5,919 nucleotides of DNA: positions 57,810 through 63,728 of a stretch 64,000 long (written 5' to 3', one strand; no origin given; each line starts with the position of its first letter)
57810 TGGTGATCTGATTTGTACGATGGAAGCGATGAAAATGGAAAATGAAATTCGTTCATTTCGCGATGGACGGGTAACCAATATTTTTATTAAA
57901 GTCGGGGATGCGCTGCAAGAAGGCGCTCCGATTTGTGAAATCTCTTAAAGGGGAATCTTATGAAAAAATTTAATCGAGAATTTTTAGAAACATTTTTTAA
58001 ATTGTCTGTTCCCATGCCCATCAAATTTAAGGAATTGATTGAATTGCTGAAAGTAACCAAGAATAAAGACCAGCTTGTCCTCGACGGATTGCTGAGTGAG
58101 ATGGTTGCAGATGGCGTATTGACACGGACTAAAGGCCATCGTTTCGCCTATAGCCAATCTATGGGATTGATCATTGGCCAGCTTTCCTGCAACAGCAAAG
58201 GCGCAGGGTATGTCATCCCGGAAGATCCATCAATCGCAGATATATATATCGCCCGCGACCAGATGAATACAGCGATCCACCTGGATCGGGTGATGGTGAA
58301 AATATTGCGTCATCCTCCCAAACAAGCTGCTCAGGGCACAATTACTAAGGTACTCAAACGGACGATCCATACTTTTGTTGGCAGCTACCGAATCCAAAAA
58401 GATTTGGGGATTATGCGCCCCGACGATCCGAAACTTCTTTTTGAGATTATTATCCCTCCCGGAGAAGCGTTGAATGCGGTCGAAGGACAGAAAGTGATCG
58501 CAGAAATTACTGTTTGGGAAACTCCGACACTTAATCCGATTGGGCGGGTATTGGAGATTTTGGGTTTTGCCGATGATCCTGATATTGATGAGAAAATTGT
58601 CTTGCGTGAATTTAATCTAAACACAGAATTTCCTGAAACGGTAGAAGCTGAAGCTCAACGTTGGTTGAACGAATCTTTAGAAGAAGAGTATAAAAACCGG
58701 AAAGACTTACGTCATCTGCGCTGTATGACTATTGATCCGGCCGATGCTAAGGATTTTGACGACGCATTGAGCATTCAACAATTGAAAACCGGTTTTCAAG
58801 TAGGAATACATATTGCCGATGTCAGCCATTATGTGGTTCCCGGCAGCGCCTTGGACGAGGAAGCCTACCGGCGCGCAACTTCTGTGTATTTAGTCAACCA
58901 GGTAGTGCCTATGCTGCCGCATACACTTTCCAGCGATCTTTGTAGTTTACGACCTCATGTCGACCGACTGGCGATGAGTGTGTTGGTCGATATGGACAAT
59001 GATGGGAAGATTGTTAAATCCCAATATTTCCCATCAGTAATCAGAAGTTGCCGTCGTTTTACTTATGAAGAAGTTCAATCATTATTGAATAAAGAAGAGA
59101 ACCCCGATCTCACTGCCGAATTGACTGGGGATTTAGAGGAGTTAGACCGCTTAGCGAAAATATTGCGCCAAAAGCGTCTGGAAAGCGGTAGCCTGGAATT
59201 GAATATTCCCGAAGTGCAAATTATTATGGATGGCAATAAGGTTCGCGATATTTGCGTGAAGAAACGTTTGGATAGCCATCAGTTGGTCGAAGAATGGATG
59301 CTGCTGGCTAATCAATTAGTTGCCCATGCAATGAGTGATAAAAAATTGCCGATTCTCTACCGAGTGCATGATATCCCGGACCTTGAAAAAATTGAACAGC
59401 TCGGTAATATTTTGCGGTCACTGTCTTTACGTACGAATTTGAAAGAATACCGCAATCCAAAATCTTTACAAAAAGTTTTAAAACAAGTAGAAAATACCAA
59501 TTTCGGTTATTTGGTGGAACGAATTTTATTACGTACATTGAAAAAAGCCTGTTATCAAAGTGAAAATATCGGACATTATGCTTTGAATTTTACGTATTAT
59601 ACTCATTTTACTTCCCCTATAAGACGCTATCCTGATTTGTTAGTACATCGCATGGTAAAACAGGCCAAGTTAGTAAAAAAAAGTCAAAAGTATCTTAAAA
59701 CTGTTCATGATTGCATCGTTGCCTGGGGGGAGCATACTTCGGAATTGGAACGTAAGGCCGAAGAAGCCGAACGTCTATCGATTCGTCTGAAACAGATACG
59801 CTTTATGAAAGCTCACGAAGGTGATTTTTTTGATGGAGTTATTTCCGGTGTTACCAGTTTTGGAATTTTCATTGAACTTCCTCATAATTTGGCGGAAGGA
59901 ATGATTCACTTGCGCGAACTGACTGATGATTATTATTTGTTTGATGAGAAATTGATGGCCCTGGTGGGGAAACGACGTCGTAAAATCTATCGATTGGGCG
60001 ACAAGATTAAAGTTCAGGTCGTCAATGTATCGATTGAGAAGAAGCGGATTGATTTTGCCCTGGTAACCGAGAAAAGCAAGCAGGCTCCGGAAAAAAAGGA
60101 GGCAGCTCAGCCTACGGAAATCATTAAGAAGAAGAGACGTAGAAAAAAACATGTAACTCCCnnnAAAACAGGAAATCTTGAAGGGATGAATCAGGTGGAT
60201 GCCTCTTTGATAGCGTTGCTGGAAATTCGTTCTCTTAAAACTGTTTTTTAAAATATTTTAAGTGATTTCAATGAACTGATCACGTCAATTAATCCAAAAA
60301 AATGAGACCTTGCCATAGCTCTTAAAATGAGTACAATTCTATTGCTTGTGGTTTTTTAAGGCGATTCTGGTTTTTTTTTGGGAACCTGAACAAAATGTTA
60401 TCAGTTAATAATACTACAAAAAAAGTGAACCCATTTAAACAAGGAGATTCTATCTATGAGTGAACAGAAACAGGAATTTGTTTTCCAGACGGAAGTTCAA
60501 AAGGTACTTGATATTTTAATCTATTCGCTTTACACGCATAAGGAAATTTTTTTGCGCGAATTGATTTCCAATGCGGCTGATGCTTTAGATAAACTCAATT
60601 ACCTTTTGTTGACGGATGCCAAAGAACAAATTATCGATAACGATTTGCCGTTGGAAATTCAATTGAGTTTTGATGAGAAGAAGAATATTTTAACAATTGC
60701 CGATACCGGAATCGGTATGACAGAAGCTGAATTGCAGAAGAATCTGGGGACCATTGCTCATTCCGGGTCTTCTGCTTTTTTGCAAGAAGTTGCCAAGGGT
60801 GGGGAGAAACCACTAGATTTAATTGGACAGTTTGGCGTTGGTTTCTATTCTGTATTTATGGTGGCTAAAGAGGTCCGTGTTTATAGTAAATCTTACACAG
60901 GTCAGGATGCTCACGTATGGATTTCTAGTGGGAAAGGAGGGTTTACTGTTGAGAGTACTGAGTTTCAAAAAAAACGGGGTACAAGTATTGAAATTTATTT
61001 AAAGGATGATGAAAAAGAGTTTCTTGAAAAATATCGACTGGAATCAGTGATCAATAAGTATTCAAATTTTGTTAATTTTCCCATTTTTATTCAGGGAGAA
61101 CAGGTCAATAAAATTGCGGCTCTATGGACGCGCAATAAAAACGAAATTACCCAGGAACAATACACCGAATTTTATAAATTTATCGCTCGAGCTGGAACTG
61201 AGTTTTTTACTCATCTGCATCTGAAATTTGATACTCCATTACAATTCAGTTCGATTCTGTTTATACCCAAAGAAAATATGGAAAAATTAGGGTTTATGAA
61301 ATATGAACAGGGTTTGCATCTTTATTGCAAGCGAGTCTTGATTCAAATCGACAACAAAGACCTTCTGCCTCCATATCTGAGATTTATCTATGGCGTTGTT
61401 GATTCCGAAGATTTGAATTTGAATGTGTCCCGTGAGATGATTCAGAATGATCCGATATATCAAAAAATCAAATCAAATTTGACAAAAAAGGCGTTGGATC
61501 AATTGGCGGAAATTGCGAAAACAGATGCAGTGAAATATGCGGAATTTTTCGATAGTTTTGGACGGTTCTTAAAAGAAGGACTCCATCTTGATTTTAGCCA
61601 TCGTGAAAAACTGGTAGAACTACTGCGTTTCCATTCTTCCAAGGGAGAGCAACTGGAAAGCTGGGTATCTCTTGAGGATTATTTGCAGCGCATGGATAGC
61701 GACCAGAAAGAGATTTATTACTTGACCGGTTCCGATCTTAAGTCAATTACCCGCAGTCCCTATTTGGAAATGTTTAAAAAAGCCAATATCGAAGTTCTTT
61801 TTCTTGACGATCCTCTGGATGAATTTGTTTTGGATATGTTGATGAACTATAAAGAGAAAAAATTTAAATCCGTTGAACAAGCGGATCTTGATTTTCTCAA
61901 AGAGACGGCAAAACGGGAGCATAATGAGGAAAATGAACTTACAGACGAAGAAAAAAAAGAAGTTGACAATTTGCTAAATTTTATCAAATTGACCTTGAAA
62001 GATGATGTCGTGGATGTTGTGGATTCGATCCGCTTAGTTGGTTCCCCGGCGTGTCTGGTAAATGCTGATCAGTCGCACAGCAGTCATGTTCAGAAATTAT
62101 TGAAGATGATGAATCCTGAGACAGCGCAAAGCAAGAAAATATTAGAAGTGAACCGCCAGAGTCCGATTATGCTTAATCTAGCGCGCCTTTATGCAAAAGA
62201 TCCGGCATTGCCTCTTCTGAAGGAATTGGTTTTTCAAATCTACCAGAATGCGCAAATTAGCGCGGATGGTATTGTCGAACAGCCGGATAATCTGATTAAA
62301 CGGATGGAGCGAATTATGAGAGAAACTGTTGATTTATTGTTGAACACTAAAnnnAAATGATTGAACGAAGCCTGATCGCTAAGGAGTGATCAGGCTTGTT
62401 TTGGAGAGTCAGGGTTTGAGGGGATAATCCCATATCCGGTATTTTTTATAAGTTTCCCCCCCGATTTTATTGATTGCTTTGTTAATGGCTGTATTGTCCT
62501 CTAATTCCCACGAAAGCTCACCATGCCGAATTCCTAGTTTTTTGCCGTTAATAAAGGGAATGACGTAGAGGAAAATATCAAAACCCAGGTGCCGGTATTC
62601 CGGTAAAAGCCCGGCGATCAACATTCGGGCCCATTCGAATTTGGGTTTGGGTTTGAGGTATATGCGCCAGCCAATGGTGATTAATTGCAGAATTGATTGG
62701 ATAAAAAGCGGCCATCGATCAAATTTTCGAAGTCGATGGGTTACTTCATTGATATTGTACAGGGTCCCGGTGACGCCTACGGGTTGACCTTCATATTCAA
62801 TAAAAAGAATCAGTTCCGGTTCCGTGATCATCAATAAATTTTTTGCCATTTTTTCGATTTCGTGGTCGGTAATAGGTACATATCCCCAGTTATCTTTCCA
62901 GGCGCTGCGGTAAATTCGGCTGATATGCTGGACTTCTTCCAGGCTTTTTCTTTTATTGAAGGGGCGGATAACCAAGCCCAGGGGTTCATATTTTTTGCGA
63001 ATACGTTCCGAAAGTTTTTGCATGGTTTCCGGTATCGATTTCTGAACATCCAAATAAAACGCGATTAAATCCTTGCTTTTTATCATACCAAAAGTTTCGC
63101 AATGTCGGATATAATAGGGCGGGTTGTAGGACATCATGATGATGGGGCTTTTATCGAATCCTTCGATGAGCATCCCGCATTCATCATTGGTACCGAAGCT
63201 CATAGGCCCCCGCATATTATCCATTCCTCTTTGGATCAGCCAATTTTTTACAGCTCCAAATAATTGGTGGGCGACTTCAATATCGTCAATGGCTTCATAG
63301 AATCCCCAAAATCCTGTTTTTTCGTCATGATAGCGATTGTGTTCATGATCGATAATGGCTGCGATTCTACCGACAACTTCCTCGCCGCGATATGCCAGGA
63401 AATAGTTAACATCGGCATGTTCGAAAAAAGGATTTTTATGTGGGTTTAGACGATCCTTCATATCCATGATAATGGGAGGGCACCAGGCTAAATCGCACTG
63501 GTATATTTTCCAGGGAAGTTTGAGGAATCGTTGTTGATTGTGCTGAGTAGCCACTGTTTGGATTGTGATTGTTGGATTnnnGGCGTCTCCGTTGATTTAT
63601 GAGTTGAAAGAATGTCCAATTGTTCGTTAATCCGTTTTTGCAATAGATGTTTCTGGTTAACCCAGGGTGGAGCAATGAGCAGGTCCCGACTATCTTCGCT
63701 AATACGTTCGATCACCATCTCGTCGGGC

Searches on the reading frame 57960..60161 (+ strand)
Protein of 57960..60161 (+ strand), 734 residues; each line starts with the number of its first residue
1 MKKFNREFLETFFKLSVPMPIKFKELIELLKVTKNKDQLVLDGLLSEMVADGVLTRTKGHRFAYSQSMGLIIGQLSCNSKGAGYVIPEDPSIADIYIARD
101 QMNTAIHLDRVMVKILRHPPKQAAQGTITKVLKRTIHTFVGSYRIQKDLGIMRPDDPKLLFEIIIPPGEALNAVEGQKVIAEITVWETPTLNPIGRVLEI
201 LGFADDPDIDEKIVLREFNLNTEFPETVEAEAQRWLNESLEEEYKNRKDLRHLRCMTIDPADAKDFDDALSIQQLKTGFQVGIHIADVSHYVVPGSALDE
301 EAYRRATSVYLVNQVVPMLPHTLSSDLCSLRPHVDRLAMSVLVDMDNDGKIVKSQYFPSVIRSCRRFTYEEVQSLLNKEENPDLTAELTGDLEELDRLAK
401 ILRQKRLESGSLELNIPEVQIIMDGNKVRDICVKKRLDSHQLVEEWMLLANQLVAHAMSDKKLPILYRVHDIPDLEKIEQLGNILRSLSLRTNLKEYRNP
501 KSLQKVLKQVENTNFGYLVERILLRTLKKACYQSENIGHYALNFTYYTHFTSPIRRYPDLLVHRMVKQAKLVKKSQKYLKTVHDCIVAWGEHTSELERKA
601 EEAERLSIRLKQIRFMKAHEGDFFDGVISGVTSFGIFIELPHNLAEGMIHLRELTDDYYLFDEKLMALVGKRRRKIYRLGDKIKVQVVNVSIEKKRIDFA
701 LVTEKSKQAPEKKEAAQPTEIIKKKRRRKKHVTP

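Call 33: search_protein_families(library=pfam, proteins=[window:57960-60161:+])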
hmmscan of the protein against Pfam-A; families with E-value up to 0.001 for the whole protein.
window:57960-60161:+ (734 aa): 5 families
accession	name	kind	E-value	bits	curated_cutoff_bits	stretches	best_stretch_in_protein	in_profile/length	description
PF00773.25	RNB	-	4.1e-118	394.8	29.3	1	247-569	1-323/326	RNB domain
PF17876.7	CSD2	-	3.7e-30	104.3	26.2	2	152-225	2-74/74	Cold shock domain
PF08206.17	OB_RNB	-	1.8e-14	53.6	24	1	73-131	1-58/58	Ribonuclease B OB domain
PF00575.29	S1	-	2.3e-11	44.3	22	1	619-700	3-72/74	S1 RNA binding domain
PF17849.7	OB_Dis3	-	7.1e-06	26.4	22.8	0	154-218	6-76/77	Dis3-like cold-shock domain 2 (CSD2)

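Call 46: list_cluster_members(proteins=[window:57960-60161:+, window:60456-62351:+, window:52123-53787:+, window:55599-57146:+, window:10665-12323:+])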
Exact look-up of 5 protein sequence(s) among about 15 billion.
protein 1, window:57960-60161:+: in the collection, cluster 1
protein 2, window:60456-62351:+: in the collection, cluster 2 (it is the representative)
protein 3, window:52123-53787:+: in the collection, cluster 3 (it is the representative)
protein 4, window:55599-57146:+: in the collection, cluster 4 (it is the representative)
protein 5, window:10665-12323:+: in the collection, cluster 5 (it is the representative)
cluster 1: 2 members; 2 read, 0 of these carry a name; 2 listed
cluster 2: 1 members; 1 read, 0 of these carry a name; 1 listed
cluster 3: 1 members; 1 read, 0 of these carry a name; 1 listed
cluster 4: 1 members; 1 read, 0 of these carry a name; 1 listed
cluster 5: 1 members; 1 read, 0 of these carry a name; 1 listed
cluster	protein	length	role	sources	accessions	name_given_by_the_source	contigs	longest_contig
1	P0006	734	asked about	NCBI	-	-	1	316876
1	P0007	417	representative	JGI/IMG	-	-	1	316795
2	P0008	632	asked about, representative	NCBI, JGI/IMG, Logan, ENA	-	-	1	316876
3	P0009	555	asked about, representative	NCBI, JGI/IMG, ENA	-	-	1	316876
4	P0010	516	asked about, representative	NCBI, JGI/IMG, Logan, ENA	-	-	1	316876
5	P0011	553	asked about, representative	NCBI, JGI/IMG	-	-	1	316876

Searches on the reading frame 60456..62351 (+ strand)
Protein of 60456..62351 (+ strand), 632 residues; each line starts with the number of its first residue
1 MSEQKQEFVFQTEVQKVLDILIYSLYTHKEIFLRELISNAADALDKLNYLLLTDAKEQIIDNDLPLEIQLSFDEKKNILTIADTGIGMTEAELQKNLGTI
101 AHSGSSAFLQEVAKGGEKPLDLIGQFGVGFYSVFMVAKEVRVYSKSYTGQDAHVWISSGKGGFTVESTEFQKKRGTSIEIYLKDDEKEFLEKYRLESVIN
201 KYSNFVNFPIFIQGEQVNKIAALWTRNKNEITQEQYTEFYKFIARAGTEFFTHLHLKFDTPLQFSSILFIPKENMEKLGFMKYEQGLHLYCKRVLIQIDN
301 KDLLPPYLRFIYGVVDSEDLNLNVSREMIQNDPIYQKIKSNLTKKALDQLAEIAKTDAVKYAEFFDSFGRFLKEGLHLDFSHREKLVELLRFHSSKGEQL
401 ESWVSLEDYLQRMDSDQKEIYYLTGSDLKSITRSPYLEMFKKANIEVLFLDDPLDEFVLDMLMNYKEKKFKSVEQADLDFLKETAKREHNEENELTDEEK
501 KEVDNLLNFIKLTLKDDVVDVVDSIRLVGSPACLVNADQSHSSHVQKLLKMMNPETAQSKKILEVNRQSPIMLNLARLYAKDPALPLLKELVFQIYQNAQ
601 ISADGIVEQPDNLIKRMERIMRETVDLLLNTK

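Call 33: search_protein_families(library=pfam, proteins=[window:60456-62351:+])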
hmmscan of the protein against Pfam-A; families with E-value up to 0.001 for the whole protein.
window:60456-62351:+ (632 aa): 3 families
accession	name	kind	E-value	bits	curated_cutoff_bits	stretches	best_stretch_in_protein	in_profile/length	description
PF00183.23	HSP90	-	5.9e-110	369.1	24.4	1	214-627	79-492/518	Hsp90 protein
PF13589.12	HATPase_c_3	-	5.3e-09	36.7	25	1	31-148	5-96/137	Histidine kinase-, DNA gyrase B-, and HSP90-like ATPase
PF02518.31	HATPase_c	-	4.9e-06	27.4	26.4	1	33-183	10-108/111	Histidine kinase-, DNA gyrase B-, and HSP90-like ATPase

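Call 86: find_encoding_contigs(protein=window:60456-62351:+, flank=10000, max_places=2)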
Protein window:60456-62351:+ (632 aa): 3 contigs read that carry it; 2 places shown.
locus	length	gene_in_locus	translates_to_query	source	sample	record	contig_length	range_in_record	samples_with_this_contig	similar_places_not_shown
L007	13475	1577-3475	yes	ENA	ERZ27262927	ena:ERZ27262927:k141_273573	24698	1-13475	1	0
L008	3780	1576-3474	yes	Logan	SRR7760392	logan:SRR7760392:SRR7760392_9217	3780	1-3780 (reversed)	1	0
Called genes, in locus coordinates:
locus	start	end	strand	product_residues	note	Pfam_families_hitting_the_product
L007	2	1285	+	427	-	?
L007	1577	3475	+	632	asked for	PF02518:HATPase_c (weak), PF13589:HATPase_c_3, PF00183:HSP90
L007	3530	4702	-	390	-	-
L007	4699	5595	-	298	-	PF04055:Radical_SAM, PF16199:Radical_SAM_C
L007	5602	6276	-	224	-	PF00156:Pribosyltran (weak)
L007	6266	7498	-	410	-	PF01098:FTSW_RODA_SPOVE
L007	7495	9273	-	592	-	PF03717:PBP_dimer, PF00905:Transpeptidase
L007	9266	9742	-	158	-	PF04093:MreD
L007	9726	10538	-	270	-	PF04085:MreC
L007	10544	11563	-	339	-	PF06723:MreB_Mbl, PF00022:Actin (faint), PF11104:PilM_2 (faint), PF00012:HSP70, PF14450:FtsA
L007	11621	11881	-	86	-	-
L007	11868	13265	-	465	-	PF28494:GlyRS_ins_1 (weak), PF00587:tRNA-synt_2b, PF03129:HGTP_anticodon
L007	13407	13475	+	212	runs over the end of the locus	PF01121:CoaE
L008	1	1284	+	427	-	?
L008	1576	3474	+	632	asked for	PF02518:HATPase_c (weak), PF13589:HATPase_c_3, PF00183:HSP90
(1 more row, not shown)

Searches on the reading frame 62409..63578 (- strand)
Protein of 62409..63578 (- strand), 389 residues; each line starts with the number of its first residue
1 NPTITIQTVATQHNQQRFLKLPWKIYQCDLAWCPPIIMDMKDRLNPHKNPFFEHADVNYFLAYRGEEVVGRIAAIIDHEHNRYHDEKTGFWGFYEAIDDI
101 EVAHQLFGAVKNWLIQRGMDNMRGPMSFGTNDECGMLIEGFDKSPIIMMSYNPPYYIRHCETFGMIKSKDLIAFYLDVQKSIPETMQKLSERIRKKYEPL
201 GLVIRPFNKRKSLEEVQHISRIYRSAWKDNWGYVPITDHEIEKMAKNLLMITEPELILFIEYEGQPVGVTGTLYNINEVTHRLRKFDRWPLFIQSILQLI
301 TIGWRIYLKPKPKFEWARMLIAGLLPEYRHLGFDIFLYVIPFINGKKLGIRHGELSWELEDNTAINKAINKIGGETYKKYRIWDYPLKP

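Call 85: find_encoding_contigs(protein=window:62409-63578:-, flank=10000, max_places=2)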
Protein window:62409-63578:- (389 aa): no gene with exactly this product is on record in the collection.
